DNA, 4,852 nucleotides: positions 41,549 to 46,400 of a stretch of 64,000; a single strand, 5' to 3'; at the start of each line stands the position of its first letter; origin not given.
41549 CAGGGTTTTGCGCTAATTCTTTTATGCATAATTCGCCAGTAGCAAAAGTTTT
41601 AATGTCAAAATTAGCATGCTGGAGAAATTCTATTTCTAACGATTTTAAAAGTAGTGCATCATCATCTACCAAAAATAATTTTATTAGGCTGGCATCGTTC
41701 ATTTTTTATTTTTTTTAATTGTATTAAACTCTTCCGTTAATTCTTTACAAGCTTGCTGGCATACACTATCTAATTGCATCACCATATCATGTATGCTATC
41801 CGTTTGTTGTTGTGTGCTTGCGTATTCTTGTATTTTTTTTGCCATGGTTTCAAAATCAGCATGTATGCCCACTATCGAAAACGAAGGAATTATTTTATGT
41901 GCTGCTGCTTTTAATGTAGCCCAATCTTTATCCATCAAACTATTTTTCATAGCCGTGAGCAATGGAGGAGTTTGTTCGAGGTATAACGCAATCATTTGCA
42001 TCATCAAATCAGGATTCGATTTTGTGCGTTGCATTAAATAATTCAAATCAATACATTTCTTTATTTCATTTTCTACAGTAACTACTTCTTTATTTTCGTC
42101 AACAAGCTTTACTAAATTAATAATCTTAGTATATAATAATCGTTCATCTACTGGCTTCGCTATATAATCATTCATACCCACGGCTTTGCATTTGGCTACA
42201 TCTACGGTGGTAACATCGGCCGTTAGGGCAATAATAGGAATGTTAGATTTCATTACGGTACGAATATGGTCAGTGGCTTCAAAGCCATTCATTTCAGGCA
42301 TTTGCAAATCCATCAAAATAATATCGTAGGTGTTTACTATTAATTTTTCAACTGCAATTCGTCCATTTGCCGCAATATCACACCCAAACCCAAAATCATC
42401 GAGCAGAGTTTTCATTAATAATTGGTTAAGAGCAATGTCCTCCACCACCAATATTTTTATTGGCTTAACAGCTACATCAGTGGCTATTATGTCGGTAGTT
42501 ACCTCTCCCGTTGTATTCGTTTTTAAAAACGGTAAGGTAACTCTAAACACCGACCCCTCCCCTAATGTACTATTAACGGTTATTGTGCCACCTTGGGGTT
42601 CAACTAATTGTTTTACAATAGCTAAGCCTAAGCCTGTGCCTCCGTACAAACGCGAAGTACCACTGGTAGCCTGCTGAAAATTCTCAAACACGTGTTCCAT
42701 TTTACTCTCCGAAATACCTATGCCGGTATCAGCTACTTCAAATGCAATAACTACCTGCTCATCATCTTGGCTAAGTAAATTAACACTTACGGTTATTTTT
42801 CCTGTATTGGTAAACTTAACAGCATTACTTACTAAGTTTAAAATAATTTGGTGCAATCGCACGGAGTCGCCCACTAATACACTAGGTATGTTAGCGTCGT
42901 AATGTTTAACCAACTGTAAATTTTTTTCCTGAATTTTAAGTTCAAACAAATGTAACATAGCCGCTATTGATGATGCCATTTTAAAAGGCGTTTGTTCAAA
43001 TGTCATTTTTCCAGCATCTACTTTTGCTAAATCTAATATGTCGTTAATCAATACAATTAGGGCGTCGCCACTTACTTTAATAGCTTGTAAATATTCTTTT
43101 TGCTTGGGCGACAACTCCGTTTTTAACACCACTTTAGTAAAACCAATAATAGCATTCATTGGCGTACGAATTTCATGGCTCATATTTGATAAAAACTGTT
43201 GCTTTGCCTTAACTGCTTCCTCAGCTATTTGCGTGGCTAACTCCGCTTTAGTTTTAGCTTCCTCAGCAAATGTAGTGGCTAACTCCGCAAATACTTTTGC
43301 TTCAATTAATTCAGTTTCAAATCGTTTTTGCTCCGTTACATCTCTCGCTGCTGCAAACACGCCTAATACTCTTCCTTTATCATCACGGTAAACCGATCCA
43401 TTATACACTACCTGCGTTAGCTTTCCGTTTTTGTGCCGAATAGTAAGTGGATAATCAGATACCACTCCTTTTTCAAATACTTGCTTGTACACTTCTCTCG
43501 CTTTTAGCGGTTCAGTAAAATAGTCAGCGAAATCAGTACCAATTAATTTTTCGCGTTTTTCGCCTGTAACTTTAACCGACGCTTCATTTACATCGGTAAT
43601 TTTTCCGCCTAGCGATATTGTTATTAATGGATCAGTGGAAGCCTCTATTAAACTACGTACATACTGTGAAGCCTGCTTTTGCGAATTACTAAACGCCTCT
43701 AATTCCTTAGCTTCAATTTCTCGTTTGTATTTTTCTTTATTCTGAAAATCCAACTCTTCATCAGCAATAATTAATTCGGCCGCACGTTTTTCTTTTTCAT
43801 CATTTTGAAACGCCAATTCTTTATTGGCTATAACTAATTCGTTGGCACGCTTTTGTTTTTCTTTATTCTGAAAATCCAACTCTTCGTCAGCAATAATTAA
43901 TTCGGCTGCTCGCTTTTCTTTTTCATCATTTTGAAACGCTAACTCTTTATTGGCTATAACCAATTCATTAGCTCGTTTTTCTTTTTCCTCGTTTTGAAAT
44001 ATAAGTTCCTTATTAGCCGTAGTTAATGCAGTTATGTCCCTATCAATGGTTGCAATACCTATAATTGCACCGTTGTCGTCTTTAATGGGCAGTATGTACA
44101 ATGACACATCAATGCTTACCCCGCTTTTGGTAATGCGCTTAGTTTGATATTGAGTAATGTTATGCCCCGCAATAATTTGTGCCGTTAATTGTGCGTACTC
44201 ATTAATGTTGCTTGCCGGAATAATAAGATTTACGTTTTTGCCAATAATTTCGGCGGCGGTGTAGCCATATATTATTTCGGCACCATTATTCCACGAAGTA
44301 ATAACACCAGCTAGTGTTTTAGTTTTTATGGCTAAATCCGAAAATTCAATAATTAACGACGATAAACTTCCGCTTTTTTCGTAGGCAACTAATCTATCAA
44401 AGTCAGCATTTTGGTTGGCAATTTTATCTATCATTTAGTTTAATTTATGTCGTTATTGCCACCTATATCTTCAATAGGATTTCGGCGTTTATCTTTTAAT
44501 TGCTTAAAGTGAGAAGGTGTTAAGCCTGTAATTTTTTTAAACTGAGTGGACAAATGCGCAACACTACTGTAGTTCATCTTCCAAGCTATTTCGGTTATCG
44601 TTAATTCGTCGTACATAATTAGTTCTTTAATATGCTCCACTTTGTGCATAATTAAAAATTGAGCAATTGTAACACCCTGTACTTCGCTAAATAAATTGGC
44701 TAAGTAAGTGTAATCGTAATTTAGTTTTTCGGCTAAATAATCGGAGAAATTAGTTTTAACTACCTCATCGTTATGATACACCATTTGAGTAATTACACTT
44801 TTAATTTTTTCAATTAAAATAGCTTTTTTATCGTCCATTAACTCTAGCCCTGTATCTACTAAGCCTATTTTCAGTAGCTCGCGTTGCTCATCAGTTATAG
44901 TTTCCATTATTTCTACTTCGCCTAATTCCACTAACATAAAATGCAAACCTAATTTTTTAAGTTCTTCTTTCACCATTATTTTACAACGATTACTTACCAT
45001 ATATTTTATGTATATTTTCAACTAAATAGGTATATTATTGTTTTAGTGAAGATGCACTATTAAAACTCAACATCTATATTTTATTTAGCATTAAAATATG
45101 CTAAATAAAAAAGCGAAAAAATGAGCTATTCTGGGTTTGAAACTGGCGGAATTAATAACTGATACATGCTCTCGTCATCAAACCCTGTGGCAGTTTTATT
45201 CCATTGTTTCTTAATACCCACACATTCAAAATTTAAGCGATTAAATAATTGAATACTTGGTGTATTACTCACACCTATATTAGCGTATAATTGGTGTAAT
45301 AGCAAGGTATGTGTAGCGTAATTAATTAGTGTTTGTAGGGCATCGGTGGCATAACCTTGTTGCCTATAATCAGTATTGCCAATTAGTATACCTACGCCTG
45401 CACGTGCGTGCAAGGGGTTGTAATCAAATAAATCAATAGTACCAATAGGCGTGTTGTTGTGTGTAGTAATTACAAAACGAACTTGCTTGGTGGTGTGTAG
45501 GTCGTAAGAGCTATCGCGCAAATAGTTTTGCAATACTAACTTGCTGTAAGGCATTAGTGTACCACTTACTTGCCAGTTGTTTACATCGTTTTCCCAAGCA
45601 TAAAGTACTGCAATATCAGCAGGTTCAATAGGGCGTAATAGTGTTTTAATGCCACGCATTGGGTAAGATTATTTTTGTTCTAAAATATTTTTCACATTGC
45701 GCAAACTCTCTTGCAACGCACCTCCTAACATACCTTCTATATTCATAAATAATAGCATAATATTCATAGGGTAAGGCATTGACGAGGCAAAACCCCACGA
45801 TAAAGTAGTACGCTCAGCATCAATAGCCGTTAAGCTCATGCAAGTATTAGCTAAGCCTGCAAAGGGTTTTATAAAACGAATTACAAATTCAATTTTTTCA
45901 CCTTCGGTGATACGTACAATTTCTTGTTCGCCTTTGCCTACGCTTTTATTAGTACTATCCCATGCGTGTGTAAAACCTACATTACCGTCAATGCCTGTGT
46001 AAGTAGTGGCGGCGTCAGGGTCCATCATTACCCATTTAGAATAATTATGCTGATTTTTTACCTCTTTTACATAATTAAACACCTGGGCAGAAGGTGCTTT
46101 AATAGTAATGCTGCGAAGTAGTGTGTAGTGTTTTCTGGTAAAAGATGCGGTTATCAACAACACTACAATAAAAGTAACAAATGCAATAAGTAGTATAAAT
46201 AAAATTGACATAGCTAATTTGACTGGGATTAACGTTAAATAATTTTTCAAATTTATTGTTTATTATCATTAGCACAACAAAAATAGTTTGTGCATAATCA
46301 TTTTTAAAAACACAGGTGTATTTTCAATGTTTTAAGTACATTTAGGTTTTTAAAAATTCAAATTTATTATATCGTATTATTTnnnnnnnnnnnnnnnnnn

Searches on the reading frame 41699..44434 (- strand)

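Call 20: search_protein_families(library=pfam, proteins=[window:41699-44434:-], max_evalue=0.001)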
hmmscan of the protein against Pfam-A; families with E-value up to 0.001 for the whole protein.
window:41699-44434:- (911 aa): 9 families
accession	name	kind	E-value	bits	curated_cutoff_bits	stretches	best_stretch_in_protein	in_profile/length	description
PF02518.31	HATPase_c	-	8.2e-30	103.9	26.4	1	522-636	1-109/111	Histidine kinase-, DNA gyrase B-, and HSP90-like ATPase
PF00072.30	Response_reg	-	3e-24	85.8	30.2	1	661-771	1-110/111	Response regulator receiver domain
PF13426.13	PAS_9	-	1e-22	80.8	27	2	43-136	11-103/103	PAS domain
PF00512.31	HisKA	-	5.8e-21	74.7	26.9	1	410-475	1-66/66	His Kinase A (phospho-acceptor) domain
PF00989.32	PAS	-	3.5e-19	69.3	22.6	2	259-366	3-113/113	PAS fold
PF08448.16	PAS_4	-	3.9e-18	66.1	23.1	2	264-371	2-110/110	PAS fold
PF08447.18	PAS_3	-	8e-10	39.3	25.6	1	46-127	2-85/89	PAS fold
PF24820.1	Diguanyl_cycl_sensor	-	2.1e-07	31.3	28.1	1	262-331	1-69/109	Diguanylate cyclase-like sensor domain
PF13188.13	PAS_8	-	7e-06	26.2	21.8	0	259-310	3-55/65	PAS domain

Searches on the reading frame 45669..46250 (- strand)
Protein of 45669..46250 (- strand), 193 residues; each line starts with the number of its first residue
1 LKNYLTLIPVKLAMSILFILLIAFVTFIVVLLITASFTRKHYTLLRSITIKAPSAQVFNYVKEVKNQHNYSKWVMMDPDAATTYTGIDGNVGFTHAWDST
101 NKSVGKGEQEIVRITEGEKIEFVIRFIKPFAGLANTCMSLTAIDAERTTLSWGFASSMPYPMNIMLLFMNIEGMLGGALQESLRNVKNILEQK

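Call 20: search_protein_families(library=pfam, proteins=[window:45669-46250:-], max_evalue=0.001)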
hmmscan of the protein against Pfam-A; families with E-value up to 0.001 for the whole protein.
window:45669-46250:- (193 aa): 1 family
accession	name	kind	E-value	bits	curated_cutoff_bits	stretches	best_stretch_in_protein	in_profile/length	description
PF10604.15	Polyketide_cyc2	-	4.4e-09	37.2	27.4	1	46-191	6-142/142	Polyketide cyclase / dehydrase and lipid transport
